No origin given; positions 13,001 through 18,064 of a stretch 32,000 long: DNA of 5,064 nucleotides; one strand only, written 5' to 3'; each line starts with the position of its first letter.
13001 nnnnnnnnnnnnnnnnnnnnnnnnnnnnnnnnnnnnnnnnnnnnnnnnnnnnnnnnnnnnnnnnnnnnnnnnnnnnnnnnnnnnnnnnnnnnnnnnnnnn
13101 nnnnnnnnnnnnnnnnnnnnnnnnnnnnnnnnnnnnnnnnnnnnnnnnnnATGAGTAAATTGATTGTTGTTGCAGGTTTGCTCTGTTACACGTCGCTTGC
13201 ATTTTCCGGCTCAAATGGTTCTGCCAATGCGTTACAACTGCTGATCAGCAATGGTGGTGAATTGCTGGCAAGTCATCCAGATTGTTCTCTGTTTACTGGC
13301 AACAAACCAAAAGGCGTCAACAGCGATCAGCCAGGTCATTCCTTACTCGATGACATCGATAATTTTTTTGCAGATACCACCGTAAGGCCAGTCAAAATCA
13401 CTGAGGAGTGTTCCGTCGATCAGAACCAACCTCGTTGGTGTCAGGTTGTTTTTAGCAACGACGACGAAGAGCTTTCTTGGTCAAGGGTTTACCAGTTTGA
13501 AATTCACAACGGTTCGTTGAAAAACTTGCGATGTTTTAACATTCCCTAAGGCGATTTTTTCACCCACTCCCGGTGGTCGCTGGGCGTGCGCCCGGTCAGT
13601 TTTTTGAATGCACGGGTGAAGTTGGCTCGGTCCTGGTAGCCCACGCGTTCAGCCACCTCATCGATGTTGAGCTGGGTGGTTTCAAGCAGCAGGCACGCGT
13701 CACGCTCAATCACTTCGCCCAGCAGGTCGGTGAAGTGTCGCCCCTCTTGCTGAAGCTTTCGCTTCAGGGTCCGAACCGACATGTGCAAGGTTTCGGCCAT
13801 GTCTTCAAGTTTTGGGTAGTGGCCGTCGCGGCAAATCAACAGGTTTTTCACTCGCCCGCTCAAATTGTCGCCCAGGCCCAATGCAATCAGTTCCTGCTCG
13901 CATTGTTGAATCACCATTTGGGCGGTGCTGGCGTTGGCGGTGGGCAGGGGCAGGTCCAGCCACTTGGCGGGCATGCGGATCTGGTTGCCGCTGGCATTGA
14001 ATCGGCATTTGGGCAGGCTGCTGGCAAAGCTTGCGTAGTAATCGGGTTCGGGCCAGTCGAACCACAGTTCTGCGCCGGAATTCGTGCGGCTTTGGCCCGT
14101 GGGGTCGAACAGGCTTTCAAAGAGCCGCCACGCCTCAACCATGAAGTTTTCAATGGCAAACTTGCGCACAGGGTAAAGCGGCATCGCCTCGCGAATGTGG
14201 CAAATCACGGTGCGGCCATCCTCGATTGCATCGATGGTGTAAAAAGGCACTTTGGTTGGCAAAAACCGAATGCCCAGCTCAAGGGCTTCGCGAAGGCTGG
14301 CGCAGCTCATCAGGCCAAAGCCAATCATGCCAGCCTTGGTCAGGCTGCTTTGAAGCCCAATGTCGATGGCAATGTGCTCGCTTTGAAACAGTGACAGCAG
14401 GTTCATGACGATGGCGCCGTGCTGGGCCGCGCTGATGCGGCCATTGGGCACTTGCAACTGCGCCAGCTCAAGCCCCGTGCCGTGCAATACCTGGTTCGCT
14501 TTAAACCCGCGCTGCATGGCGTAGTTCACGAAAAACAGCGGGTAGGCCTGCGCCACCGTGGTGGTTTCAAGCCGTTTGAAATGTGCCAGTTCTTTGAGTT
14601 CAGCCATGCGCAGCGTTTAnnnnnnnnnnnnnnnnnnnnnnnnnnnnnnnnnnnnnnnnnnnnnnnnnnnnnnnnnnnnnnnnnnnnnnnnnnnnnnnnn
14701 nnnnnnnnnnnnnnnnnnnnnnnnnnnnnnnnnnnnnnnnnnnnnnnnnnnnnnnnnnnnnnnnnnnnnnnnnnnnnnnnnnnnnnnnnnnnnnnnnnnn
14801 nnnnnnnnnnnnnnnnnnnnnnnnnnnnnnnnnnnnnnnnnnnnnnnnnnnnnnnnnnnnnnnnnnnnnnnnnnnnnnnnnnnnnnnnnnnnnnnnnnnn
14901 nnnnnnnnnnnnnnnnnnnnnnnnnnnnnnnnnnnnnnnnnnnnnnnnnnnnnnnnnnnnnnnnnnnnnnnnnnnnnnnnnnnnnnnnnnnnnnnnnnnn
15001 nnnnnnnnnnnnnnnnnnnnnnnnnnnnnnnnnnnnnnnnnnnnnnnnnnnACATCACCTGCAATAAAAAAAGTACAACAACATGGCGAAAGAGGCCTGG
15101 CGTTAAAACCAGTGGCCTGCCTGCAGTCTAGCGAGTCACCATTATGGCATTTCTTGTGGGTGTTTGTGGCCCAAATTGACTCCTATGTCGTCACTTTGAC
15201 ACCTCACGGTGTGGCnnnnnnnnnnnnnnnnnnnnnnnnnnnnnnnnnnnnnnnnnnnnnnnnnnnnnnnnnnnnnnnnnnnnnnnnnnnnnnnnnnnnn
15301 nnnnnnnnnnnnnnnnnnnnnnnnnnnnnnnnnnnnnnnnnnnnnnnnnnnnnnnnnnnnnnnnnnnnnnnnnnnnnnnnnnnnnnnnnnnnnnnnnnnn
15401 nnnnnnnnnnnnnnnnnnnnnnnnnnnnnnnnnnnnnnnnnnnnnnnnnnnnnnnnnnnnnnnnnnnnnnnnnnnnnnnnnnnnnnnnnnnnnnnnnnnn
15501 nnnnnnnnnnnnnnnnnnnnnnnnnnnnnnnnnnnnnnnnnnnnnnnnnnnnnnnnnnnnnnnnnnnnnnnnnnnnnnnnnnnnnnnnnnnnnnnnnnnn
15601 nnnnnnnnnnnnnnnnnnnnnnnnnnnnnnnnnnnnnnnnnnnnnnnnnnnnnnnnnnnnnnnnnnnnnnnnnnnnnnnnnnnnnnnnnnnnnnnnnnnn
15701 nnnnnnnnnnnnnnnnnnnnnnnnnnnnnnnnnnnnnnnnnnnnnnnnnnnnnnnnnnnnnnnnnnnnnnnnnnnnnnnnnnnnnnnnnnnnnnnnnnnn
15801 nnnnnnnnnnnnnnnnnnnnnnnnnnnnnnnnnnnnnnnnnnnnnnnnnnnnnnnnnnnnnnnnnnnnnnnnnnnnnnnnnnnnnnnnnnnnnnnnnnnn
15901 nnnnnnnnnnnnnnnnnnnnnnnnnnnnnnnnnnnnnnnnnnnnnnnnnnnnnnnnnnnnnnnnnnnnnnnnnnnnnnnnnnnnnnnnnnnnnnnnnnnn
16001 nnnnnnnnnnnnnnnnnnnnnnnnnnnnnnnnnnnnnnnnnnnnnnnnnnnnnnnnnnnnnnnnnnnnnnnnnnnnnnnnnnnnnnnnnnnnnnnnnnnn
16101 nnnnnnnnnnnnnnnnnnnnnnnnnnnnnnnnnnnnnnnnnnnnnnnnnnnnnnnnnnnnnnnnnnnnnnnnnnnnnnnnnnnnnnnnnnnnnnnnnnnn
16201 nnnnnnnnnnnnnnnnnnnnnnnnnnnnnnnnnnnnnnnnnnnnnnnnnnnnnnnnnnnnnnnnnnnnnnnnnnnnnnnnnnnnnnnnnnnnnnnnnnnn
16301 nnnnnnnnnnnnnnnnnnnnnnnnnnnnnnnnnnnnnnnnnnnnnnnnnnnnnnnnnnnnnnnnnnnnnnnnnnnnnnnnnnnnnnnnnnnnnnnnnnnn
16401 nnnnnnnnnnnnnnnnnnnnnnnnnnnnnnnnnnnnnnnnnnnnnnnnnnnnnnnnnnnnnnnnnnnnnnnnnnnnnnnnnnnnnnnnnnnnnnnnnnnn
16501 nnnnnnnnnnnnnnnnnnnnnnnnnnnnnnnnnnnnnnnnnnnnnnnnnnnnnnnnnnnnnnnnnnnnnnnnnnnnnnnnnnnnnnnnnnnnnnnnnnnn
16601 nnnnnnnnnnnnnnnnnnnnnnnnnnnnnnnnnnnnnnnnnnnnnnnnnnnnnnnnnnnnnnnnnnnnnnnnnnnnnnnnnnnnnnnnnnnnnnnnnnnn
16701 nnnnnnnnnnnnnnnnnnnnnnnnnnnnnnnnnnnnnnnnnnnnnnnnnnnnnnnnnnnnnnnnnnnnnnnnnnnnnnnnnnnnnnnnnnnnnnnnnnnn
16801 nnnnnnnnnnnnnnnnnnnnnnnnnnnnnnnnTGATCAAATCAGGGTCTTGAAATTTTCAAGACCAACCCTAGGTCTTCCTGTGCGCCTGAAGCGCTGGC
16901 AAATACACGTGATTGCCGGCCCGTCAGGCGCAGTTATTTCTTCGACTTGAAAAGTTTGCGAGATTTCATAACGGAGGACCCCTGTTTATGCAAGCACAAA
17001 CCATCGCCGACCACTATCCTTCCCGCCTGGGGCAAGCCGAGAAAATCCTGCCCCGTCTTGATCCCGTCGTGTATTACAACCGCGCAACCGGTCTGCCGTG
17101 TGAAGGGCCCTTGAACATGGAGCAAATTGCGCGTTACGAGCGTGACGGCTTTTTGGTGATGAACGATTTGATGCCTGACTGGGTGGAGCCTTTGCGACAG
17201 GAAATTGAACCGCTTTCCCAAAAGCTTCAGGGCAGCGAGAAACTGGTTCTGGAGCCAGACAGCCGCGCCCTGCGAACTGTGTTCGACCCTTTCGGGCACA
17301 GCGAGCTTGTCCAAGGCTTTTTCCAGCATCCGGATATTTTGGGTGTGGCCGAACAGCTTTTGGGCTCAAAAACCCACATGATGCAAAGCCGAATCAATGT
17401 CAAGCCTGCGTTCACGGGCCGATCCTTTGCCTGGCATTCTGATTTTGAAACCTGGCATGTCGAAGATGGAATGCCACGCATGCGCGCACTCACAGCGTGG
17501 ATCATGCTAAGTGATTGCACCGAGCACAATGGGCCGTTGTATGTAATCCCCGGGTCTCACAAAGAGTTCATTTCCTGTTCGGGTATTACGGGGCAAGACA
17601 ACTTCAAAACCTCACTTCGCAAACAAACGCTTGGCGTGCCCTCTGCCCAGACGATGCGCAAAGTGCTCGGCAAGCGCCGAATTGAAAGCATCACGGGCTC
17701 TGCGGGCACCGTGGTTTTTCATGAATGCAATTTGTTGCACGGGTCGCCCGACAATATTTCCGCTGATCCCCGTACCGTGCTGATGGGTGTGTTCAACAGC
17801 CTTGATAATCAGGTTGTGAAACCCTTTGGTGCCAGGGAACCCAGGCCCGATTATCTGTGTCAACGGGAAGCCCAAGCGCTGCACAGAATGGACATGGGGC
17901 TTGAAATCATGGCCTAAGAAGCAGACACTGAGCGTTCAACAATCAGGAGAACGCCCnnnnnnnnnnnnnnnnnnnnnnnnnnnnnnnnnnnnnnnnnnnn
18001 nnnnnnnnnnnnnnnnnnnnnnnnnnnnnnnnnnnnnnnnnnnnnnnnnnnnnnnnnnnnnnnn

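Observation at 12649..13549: AT-rich two-gene islet: cytoplasmic Cys-His protein coupled to a secreted Cys-containing protein, a candidate Tae4-like T6SS amidase effector/immunity pair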

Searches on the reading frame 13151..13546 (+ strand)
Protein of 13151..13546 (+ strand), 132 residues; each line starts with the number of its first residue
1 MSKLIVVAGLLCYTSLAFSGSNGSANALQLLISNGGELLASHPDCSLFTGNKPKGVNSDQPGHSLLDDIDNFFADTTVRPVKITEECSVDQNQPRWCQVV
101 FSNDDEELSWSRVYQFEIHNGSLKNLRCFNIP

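Call 4: search_protein_families(library=pfam, proteins=[window:13151-13546:+], max_evalue=1)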
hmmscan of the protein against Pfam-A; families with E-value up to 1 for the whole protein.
window:13151-13546:+ (132 aa): 0 families

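Call 5: search_protein_families(library=ncbifam, proteins=[window:13151-13546:+], max_evalue=1)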
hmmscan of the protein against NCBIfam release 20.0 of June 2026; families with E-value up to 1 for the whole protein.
window:13151-13546:+ (132 aa): 0 families

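Call 8: search_protein_families(library=padloc, proteins=[window:13151-13546:+], max_evalue=1)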
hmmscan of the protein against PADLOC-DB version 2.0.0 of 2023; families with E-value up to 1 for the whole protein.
window:13151-13546:+ (132 aa): 0 families

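Call 9: search_protein_families(library=phrogs, proteins=[window:13151-13546:+], max_evalue=1)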
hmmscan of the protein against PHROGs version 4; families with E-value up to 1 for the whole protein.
window:13151-13546:+ (132 aa): 0 families

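Call 12: find_homologous_proteins(query=window:13151-13546:+, max_evalue=0.01)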
Query window:13151-13546:+ (132 aa): 1 proteins with E <= 0.01 among 12 candidates.
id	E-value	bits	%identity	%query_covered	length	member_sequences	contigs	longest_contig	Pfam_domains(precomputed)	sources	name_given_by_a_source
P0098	1.8e-84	298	100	100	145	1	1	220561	-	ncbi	-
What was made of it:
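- Tried and rejected: A word-based homologue search with ORF2 alone found only itself (call 12).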

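Call 42: search_protein_families(library=pfam, alignment_id=A3, max_evalue=10)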
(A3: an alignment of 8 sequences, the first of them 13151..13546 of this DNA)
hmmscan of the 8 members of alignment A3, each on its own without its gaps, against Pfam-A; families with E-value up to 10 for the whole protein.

A. member 1, window:13151-13546:+ (132 aa): 0 families

B. families by the number of members that match (of 8 scanned): 4 families
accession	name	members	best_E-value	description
PF05352.17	Phage_connector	1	0.13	Phage Connector (GP10)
PF11221.13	Med21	1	0.15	Subunit 21 of Mediator complex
PF14277.12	DUF4364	1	0.24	Domain of unknown function (DUF4364)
PF10518.14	TAT_signal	1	7.5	TAT (twin-arginine translocation) pathway signal sequence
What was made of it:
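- On Tae4 (PF14113): No Rap1a or other Pfam hit for ORF2 or seven other partners (calls 4, 42).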

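Call 43: find_homologous_proteins(query=A3, max_evalue=0.01)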
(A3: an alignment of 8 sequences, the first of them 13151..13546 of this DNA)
Query A3 (8 sequences) (132 aa, profile of the alignment): 27 proteins with E <= 0.01 among 8000 candidates.
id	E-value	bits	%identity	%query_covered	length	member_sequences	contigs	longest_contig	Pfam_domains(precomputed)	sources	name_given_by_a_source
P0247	4.3e-39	152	-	-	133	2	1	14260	-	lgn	-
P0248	2.3e-38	149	19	45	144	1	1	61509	-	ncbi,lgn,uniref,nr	ncbi:hypothetical protein [Massilia sp. ZL223]|uniref:hypothetical protein n=1 Tax=Massilia sp. ZL22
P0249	5.8e-37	145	-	-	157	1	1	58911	-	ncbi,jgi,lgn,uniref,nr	ncbi:MAG: hypothetical protein LBE81_13370 [Azonexus sp.]|jgi:hypothetical protein|uniref:hypothetic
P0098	1.9e-34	137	100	100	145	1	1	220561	-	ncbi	-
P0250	3.5e-34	136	-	-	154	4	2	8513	-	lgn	-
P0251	5.5e-31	125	-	-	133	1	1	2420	-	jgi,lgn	jgi:hypothetical protein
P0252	7.9e-29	118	-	-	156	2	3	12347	-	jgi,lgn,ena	-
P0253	1.4e-27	114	-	-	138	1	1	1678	-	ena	-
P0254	2.5e-26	110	25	61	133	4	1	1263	-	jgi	jgi:hypothetical protein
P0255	3.4e-25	107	25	57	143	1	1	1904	-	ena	-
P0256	6.7e-25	106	21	85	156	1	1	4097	-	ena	-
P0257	8.3e-25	105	21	44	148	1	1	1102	-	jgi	jgi:hypothetical protein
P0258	1.1e-24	105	-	-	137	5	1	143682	-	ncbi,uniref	ncbi:hypothetical protein [Acidovorax sp.]|uniref:hypothetical protein n=1 Tax=Acidovorax sp. TaxID=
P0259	4.3e-24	103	22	44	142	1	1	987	-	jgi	jgi:hypothetical protein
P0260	5.7e-24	103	22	70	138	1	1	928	-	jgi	jgi:hypothetical protein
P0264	7.4e-23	99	19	44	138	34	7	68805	-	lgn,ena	-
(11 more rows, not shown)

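Call 46: find_encoding_contigs(protein=P0258, flank=9000, max_places=1)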
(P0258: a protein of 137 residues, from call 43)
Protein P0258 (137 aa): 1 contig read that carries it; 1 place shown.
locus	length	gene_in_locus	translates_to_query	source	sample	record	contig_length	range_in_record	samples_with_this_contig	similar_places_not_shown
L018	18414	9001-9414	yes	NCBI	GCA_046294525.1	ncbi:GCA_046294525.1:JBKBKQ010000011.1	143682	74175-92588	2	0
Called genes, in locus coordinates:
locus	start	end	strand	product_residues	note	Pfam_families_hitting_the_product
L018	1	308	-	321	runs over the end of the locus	PF02899:Phage_int_SAM_1, PF00589:Phage_integrase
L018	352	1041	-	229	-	PF04340:DUF484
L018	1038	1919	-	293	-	PF01678:DAP_epimerase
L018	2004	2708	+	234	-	PF02798:GST_N, PF13409:GST_N_2, PF13417:GST_N_3, PF00043:GST_C, PF13410:GST_C_2 (weak)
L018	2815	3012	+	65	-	-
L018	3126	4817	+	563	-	PF00753:Lactamase_B, PF17778:WHD_BLACT (weak)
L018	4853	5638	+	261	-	PF01479:S4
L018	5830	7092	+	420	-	PF05987:DUF898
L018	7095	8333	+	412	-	PF23368:DUF7092, PF01435:Peptidase_M48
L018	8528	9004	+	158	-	-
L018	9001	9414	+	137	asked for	-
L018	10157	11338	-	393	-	PF13671:AAA_33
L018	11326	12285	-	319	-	PF09414:RNA_ligase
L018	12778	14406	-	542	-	PF06956:RtcR, PF00158:Sigma54_activat, PF14532:Sigma54_activ_2, PF01078:Mg_chelatase, PF00004:AAA (weak), PF07728:AAA_5 (weak), PF25601:AAA_lid_14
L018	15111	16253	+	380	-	PF01145:Band_7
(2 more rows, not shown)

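Call 47: find_encoding_contigs(protein=P0264, flank=9000, max_places=2)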
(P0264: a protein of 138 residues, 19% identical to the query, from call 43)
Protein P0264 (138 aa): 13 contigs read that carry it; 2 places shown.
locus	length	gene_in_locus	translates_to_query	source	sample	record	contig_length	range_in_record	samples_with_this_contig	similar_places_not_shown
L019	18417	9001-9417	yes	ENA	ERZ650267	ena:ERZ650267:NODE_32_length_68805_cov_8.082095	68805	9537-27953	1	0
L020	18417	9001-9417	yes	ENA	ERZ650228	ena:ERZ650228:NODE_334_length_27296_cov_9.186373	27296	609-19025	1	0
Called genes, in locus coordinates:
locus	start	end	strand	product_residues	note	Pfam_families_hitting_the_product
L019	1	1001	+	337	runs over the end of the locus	PF02626:CT_A_B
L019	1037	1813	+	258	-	PF03746:LamB_YcsF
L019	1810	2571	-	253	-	-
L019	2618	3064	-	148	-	PF20398:DUF6691, PF04143:Sulf_transp (weak)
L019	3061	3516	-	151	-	PF04143:Sulf_transp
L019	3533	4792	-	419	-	PF03349:Toluene_X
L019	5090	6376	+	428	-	PF02812:ELFV_dehydrog_N, PF00208:ELFV_dehydrog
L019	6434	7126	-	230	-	PF05643:GNA1162-like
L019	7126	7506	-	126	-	PF16068:DUF4810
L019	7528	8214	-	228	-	PF03783:CsgG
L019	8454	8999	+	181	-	-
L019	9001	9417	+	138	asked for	-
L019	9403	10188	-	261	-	PF01522:Polysacc_deac_1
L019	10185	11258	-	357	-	PF13439:Glyco_transf_4, PF13579:Glyco_trans_4_4, PF20706:GT4-conflict, PF00534:Glycos_transf_1, PF13692:Glyco_trans_1_4, PF13524:Glyco_trans_1_2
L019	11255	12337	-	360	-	PF13477:Glyco_trans_4_2, PF13439:Glyco_transf_4, PF13579:Glyco_trans_4_4, PF00534:Glycos_transf_1, PF13692:Glyco_trans_1_4, PF13524:Glyco_trans_1_2 (weak)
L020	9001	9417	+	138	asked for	-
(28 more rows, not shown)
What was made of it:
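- Searching from the partner side finds an effector gene upstream again (calls 46, 47).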

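Call 54: predict_structure(alignment_id=A5)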
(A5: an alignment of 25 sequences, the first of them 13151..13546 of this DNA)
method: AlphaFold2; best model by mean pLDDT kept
length: 132 residues; sequences in the alignment: 25
mean_pLDDT: 75.2   pTM: 0.68
mean pLDDT of the five models: 75.2, 74.4, 74.0, 70.5, 69.6
residues with pLDDT >= 90: 40; 70-90: 51; 50-70: 15; < 50: 26
segments of 3 or more residues with pLDDT < 50: 1-3, 7-15, 17-23, 52-58
pLDDT, mean of each block of 10 residues (from residue 1): 46 45 70 88 72 48 83 81 90 90 81 92 90 82
secondary structure, 60 per line:
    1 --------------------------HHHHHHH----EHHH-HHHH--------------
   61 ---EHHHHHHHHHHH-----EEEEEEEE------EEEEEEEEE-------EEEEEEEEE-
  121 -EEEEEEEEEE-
elements in order: H27-33 H43-46 H65-75 E81-88 E95-103 E111-119 E122-131
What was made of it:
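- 13151..13549 (+): ORF2: 132-aa exported partner and predicted periplasmic immunity protein, with four invariant Cys (C45, C87, C97, C128). The AF2 model has pLDDT 75, with two short helices and a longer one (65-75) before a four-stranded sheet (call 54).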

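Call 60: fold_search(model_id=the predicted structure, library=pdb)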
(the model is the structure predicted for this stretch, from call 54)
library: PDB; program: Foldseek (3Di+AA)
matches with E <= 10: 657; with E <= 0.001: 0
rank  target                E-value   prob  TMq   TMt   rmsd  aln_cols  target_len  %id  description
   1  5trv                  5.6e-03  0.99  0.32  0.34   5.2        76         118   14  Crystal structure of a de novo designed protein with curved beta-sheet (released 2017-01-25)
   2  9iq7_A                1.2e-02  0.97  0.42  0.44   8.0       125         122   12  SacM-homologous of AkaM (released 2025-07-16)
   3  4u13_A                1.5e-02  0.94  0.30  0.34   4.6        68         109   15  Crystal structure of putative polyketide cyclase (protein SMa1630) from Sinorhizobium meliloti at 2.3 A resolution (released 2014-09-10)
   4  5l33                  1.6e-02  0.92  0.29  0.33   4.4        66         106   14  Crystal structure of a de novo designed protein with curved beta-sheet (released 2017-01-25)
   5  5tph_B                1.7e-02  0.90  0.33  0.35   8.4       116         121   10  Crystal structure of a de novo designed protein homodimer with curved beta-sheet (released 2017-01-25)
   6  5x7l_B                1.8e-02  0.80  0.34  0.34   8.3       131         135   14  Structure of TsrD from Streptomyces laurentii (released 2018-03-07)
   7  6w90                  1.9e-02  0.99  0.34  0.34   3.0        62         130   22  De novo designed NTF2 fold protein NT-9 (released 2020-08-19)
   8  9iqm                  2.0e-02  0.77  0.33  0.35   9.9       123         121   14  CatM-L6S, a SnoaL-like protein in complex with substrate mimic L6S (released 2025-07-16)
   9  5x7l_A                2.3e-02  0.69  0.34  0.33   7.9       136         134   13  Structure of TsrD from Streptomyces laurentii (released 2018-03-07)
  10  3kkg                  2.4e-02  0.82  0.28  0.26   5.2        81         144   15  Crystal structure of Putative SnoaL-like polyketide cyclase (YP_509242.1) from Jannaschia Sp. CCS1 at 1.40 A resolution (released 2009-12-01)
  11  5tph_A                2.6e-02  0.97  0.33  0.35   3.9        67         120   12  Crystal structure of a de novo designed protein homodimer with curved beta-sheet (released 2017-01-25)
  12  9iqk_A                2.6e-02  0.93  0.42  0.44   8.0       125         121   12  SacM in complex with LC3 (released 2025-07-16)
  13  9iqn                  2.9e-02  0.80  0.37  0.39   9.3       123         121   14  CatM-W86A-L6R, a SnoaL-like protein in complex with substrate mimic L6R (released 2025-07-16)
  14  2f98_D                2.9e-02  0.80  0.35  0.33   7.4       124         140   10  Crystal structure of the polyketide cyclase AknH with bound substrate and product analogue: implications for catalytic (released 2006-02-14)
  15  5u35_B                3.2e-02  0.92  0.34  0.36   4.7        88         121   12  Crystal structure of a de novo designed protein with curved beta-sheet (released 2017-01-25)
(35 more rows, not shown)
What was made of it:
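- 13151..13549 (+): The fold is NTF2/cystatin-like (call 60).
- On Tae4 (PF14113): The model is alpha+beta and NTF2/cystatin-like (calls 54, 60).
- The ORF2 model is of moderate confidence (pLDDT 75) and its fold matches are weak, with E 5e-3 at best (calls 54, 60). The partner model resembles NTF2/cystatin-like folds (call 60).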

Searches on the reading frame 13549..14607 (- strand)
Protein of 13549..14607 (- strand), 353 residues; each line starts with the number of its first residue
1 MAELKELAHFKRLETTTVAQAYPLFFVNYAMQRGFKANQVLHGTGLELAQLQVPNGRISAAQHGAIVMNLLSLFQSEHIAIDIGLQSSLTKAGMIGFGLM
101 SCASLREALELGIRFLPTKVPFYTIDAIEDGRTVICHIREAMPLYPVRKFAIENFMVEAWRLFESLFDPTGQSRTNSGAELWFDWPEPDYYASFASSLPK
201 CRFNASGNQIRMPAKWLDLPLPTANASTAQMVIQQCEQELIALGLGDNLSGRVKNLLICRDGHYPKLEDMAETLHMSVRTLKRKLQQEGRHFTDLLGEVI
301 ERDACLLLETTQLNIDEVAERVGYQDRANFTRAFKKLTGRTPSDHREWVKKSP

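Call 4: search_protein_families(library=pfam, proteins=[window:13549-14607:-], max_evalue=1)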
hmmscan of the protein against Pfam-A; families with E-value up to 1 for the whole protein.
window:13549-14607:- (353 aa): 5 families
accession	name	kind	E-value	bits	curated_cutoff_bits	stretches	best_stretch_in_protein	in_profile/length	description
PF12625.12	Arabinose_bd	-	3.7e-23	83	27.6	1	34-221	1-185/185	Arabinose-binding domain of AraC transcription regulator, N-term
PF12833.13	HTH_18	-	1.6e-17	64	33.6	1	270-347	1-79/80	Helix-turn-helix domain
PF00165.29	HTH_AraC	-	1.3e-14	54.3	26.6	2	308-346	1-41/42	Bacterial regulatory helix-turn-helix proteins, AraC family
PF02954.25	HTH_8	-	0.017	15.3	22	1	269-287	23-41/42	Bacterial regulatory protein, Fis family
PF20432.4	Xre-like-HTH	-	0.02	15.6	25.8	1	268-297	27-55/63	Antitoxin Xre-like helix-turn-helix domain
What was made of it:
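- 13546..14607 (-): Downstream convergent neighbour: AraC-family regulator whose 3' end overlaps ORF2 by 4 nt. Context only. Pfam Arabinose_bd and HTH_18 (call 4).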

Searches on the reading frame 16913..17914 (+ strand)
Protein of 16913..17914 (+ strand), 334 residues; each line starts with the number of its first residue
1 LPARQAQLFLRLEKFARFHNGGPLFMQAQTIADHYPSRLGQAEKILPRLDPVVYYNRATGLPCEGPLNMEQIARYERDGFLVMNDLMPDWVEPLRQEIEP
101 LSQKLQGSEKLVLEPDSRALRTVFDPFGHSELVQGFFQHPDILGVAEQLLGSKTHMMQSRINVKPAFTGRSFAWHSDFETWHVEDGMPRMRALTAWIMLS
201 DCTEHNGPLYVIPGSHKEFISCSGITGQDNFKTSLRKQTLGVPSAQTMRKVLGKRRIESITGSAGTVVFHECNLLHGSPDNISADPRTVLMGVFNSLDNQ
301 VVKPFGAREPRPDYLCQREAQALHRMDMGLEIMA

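Call 35: search_protein_families(library=pfam, proteins=[window:16913-17914:+], max_evalue=0.001)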
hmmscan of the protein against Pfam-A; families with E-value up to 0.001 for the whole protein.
window:16913-17914:+ (334 aa): 1 family
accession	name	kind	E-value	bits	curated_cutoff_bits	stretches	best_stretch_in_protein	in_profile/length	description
PF05721.19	PhyH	-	9.4e-37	127.8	22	1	75-288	1-212/213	Phytanoyl-CoA dioxygenase (PhyH)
